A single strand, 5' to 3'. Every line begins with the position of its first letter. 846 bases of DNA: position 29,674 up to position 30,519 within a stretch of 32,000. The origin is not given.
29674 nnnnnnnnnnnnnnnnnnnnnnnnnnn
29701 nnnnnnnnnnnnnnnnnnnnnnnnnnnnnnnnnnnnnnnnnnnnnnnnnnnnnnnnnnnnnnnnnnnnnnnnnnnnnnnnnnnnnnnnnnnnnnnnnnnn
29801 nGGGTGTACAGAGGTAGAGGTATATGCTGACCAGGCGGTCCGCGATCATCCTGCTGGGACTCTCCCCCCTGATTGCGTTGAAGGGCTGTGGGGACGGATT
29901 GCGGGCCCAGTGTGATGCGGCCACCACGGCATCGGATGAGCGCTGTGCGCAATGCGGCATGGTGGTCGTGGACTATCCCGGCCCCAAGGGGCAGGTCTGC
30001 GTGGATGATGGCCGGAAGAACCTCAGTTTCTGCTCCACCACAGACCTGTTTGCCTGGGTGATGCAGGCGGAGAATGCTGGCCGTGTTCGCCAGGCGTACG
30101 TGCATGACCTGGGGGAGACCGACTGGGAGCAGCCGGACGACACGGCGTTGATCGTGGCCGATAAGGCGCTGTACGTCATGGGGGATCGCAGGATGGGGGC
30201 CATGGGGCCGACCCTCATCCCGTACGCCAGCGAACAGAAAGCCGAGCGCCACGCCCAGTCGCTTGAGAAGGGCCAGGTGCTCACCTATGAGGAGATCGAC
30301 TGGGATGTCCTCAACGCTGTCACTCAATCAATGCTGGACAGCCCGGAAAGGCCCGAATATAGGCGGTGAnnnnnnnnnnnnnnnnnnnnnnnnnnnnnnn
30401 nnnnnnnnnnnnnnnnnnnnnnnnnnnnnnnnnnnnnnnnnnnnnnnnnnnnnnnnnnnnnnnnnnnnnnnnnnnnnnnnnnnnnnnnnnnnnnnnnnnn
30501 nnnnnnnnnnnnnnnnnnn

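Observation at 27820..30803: Atypical tail of the nos cluster: nosL, esterase, DUF1566-like protein, second nosL, CusF-like protein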

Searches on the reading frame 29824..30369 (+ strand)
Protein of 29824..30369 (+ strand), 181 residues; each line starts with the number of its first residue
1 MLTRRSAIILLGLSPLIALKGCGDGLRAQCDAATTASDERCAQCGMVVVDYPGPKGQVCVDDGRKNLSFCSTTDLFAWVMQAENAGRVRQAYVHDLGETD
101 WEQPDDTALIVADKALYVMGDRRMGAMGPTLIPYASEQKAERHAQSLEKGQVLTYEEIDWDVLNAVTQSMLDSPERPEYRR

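Call 3: search_protein_families(library=pfam, proteins=[window:29824-30369:+], max_evalue=0.01)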
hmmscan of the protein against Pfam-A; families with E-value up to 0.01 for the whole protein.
window:29824-30369:+ (181 aa): 2 families
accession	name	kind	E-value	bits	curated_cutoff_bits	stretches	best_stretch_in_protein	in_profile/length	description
PF05573.18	NosL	-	1.1e-41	142.7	24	1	35-162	4-130/131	NosL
PF24461.1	DUF7576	-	0.0075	16.5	27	0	34-78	13-58/60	Family of unknown function (DUF7576)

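Call 4: search_protein_families(library=ncbifam, proteins=[window:29824-30369:+], max_evalue=0.01)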
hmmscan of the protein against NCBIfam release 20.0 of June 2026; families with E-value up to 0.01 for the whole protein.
window:29824-30369:+ (181 aa): 0 families

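Call 16: find_related_loci(query=A1, collection=genome_contigs, flank=10000)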
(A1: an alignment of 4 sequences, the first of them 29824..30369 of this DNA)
Query A1 (181 aa) in genome_contigs; peptide patterns used: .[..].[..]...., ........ (x = any residue, [..] = any of these).
82 stretches matched a pattern; 10 encode a relative of the query (tblastn E <= 1e-3); 10 distinct loci.
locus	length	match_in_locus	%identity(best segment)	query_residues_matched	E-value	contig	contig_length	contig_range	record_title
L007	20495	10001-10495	46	1-167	1e-46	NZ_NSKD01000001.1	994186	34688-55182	Halovibrio salipaludis strain YL5-2 contig1, whole genome shotgun sequence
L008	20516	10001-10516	41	1-173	9e-42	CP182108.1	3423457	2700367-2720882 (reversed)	Halomonadaceae bacterium KBTZ08 chromosome, complete genome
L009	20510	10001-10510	37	1-169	2e-35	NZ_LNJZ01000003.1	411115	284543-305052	Thiopseudomonas denitrificans strain X2 Scaffold3, whole genome shotgun sequence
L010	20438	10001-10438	44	21-166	7e-35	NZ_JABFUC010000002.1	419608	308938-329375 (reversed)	Billgrantia campisalis strain A4 NODE_2_length_419608_cov_90.515451, whole genome shotgun sequence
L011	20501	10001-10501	38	4-169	2e-33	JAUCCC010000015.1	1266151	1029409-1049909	MAG: Pseudomonas sp. isolate R4x_68d_np_Bin1.12 contig_197, whole genome shotgun sequence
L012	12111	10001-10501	37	4-169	3e-32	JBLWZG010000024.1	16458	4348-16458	MAG: Pseudomonas sp. isolate EC02-04 C02.041.metabat.2RE.5K@24, whole genome shotgun sequence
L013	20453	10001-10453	39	20-169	3e-32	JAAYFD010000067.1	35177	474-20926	MAG: Gammaproteobacteria bacterium isolate AS07pgkLD_43 207801_AS07, whole genome shotgun sequence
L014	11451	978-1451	40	13-169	2e-32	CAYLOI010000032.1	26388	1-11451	MAG TPA_asm: uncultured Thiopseudomonas sp. isolate binchicken_co315_48 genome assembly, contig: NODE_1178_length_26388_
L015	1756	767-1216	39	21-169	4e-32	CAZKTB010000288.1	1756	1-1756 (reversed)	MAG TPA_asm: uncultured Thiopseudomonas sp. isolate SRP187154_co1_120 genome assembly, contig: NODE_108123_length_1756_c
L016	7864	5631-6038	41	31-168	6e-30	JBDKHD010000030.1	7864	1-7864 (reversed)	MAG: Pseudomonadota bacterium isolate flintriver_2019_sw_WHONDRS-S19S_0015_B_bin.104 scaffold_231681, whole genome shotg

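Call 69: search_solved_structures(query=window:29824-30369:+, max_evalue=0.001, show_alignments=3)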
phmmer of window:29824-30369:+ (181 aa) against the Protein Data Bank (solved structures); distinct sequences matched with E-value up to 0.001: 4.
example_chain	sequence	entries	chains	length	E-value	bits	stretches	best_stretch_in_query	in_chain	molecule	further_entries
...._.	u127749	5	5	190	2.3e-31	112.3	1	7-165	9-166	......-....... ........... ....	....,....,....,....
7znq_L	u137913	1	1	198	2.6e-31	112.1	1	7-165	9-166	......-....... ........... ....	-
7og7_A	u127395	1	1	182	4.8e-26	95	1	3-159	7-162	NosL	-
2hpu_A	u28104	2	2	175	2.2e-16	63.5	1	43-159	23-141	NosL protein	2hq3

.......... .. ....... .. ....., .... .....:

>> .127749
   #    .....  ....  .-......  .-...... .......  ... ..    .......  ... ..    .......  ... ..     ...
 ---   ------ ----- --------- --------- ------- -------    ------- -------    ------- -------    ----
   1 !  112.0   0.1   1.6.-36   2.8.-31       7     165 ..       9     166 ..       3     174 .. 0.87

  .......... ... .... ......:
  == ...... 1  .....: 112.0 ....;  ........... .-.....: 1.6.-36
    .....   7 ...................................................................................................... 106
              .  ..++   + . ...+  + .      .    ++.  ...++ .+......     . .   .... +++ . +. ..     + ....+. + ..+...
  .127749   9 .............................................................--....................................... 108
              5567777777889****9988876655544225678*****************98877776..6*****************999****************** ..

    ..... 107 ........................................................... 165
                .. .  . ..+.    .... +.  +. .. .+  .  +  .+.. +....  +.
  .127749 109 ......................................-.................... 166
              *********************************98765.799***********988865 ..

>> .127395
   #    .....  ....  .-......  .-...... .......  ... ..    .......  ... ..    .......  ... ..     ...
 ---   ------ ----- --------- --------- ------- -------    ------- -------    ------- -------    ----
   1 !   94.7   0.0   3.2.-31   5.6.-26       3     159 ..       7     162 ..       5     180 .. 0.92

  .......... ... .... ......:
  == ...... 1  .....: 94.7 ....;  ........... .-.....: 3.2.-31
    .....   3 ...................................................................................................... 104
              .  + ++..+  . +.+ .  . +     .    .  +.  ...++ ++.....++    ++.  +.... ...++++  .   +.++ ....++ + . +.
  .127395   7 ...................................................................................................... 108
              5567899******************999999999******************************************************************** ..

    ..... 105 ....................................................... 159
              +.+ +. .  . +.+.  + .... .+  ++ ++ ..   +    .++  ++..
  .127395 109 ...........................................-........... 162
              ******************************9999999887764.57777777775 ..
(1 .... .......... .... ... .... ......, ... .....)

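Call 72: search_protein_families(library=pfam, proteins=[L010:16732-17286:-, L010:11020-11574:+, L010:14496-15179:+, L010:12014-13981:-, L010:17359-17742:-, L010:17772-19445:-, L007:39-1484:+], max_evalue=0.001)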
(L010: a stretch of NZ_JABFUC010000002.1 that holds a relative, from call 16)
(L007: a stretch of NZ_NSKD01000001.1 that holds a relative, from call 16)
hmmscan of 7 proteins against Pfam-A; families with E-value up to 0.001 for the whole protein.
L010:16732-17286:- (184 aa): 1 family
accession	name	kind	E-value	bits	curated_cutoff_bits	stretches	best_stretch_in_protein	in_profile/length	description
PF13670.12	PepSY_2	-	0.0008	19.8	24.3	0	15-67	4-53/83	Peptidase propeptide and YPEB domain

L010:11020-11574:+ (184 aa): 0 families

L010:14496-15179:+ (227 aa): 1 family
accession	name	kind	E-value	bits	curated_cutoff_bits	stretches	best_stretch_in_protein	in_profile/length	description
PF13386.12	DsbD_2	-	2.2e-53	181.6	24.9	1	7-214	1-196/199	Cytochrome C biogenesis protein transmembrane region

L010:12014-13981:- (655 aa): 2 families
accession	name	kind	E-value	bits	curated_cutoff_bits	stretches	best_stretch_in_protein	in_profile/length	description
PF00593.30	TonB_dep_Rec_b-barrel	-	1.9e-38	133.9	27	1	203-617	6-436/436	TonB dependent receptor-like, beta-barrel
PF07715.20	Plug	-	2.9e-15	57.1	23.9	1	65-151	21-107/107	TonB-dependent Receptor Plug Domain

L010:17359-17742:- (127 aa): 2 families
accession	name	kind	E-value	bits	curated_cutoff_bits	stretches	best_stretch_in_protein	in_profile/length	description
PF00127.26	Copper-bind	-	1.3e-11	45.2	21.2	1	46-120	12-98/99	Copper binding proteins, plastocyanin/azurin family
PF13473.12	Cupredoxin_1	-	2.9e-08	34.1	27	1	24-118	16-102/104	Cupredoxin-like domain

L010:17772-19445:- (557 aa): 5 families
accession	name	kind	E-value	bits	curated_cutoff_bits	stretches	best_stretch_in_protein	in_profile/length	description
PF03264.19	Cytochrom_NNT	-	1.2e-67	227.4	24.1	1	21-185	10-173/174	NapC/NirT cytochrome c family, N-terminal region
PF09459.16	EB_dh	-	6.4e-22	79.2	33.3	1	234-528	3-236/236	Ethylbenzene dehydrogenase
PF14522.11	Cytochrome_C7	-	1.6e-06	28.2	24.8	0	137-179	13-51/67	Cytochrome c7 and related cytochrome c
PF22113.1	Mtrc-MtrF_II-IV_dom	-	1.8e-06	28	30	1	52-181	10-132/176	Outer membrane cytochrome MtrC/MtrF-like, domains II/IV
PF02085.21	Cytochrom_CIII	-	0.00024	21.8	22.9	0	136-182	45-88/101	Class III cytochrome C family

L007:39-1484:+ (481 aa): 1 family
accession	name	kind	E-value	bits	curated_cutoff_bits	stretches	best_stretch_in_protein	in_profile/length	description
PF00593.30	TonB_dep_Rec_b-barrel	-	4.2e-38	132.8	27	1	24-443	7-436/436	TonB dependent receptor-like, beta-barrel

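Call 73: search_protein_families(library=ncbifam, proteins=[L010:12014-13981:-, L007:39-1484:+, L010:16247-16660:-, L010:11020-11574:+, L010:16732-17286:-], max_evalue=0.001)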
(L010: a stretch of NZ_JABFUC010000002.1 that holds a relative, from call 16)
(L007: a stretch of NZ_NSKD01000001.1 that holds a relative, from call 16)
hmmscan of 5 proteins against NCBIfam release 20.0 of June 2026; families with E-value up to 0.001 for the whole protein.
L010:12014-13981:- (655 aa): 12 families
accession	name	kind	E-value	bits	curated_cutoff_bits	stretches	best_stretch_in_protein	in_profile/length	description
TIGR01778.1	TonB-copper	equivalog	3.3e-185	617.5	472.45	1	55-655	3-637/637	TonB-dependent copper receptor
TIGR01783.1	TonB-siderophor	subfamily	6.8e-31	107.6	223.5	2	351-655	350-649/649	TonB-dependent siderophore receptor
TIGR01785.1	TonB-hemin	subfamily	1.5e-26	93.1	316.85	2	457-655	469-677/677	TonB-dependent heme/hemoglobin receptor family protein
TIGR01786.1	TonB-hemlactrns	subfamily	1.5e-21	76.4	323.75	2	456-655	491-719/719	TonB-dependent hemoglobin/transferrin/lactoferrin family receptor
NF010048.1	PRK13524.1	subfamily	1.6e-12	46.7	493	1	504-655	589-744/744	FepA family TonB-dependent siderophore receptor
NF038289.1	Zn_piracy_ZnuD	exception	2.4e-11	43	950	1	454-577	492-619/685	zinc piracy TonB-dependent receptor ZnuD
NF049960.1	siderphRecptFauA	equivalog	4.5e-10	38.6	900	1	466-626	536-705/727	TonB-dependent alcaligin siderophore receptor FauA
NF010010.0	PRK13483.1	equivalog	2.2e-07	29.3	927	0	326-622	335-638/660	ligand-gated channel protein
NF010051.0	PRK13528.1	subfamily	6.3e-06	24.7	583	0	508-655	582-727/727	FepA family TonB-dependent siderophore receptor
TIGR01782.1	TonB-Xanth-Caul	subfamily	0.00015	20.2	310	0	65-160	39-137/868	TonB-dependent receptor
NF010038.0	PRK13513.1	equivalog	0.0005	18.7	942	0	73-247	76-257/659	ligand-gated channel protein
NF010651.0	PRK14050.1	equivalog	0.00076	17.7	884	0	127-210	155-239/730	TonB-dependent siderophore receptor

L007:39-1484:+ (481 aa): 8 families
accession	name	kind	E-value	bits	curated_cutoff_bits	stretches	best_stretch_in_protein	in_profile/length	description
TIGR01778.1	TonB-copper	equivalog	7.6e-114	381.7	472.45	1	3-481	133-637/637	TonB-dependent copper receptor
TIGR01786.1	TonB-hemlactrns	subfamily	5.8e-19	67.9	323.75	1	138-481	383-719/719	TonB-dependent hemoglobin/transferrin/lactoferrin family receptor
TIGR01785.1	TonB-hemin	subfamily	3e-15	55.7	316.85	1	181-481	353-677/677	TonB-dependent heme/hemoglobin receptor family protein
TIGR01783.1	TonB-siderophor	subfamily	6e-15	54.9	223.5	1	197-481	365-649/649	TonB-dependent siderophore receptor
NF010048.1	PRK13524.1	subfamily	2.7e-13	49.3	493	1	329-481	588-744/744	FepA family TonB-dependent siderophore receptor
NF010051.0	PRK13528.1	subfamily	8.7e-09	34.2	583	1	329-481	577-727/727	FepA family TonB-dependent siderophore receptor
NF010010.0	PRK13483.1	equivalog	6.6e-08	31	927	1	327-450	516-640/660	ligand-gated channel protein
NF010038.0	PRK13513.1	equivalog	0.00073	18.2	942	0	327-449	516-638/659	ligand-gated channel protein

L010:16247-16660:- (137 aa): 1 family
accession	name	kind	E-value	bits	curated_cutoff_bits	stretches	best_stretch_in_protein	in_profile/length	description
NF007348.0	PRK09838.1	subfamily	3.5e-07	30.3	143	1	13-101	11-99/115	cation efflux system protein CusF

L010:11020-11574:+ (184 aa): 0 families

L010:16732-17286:- (184 aa): 0 families
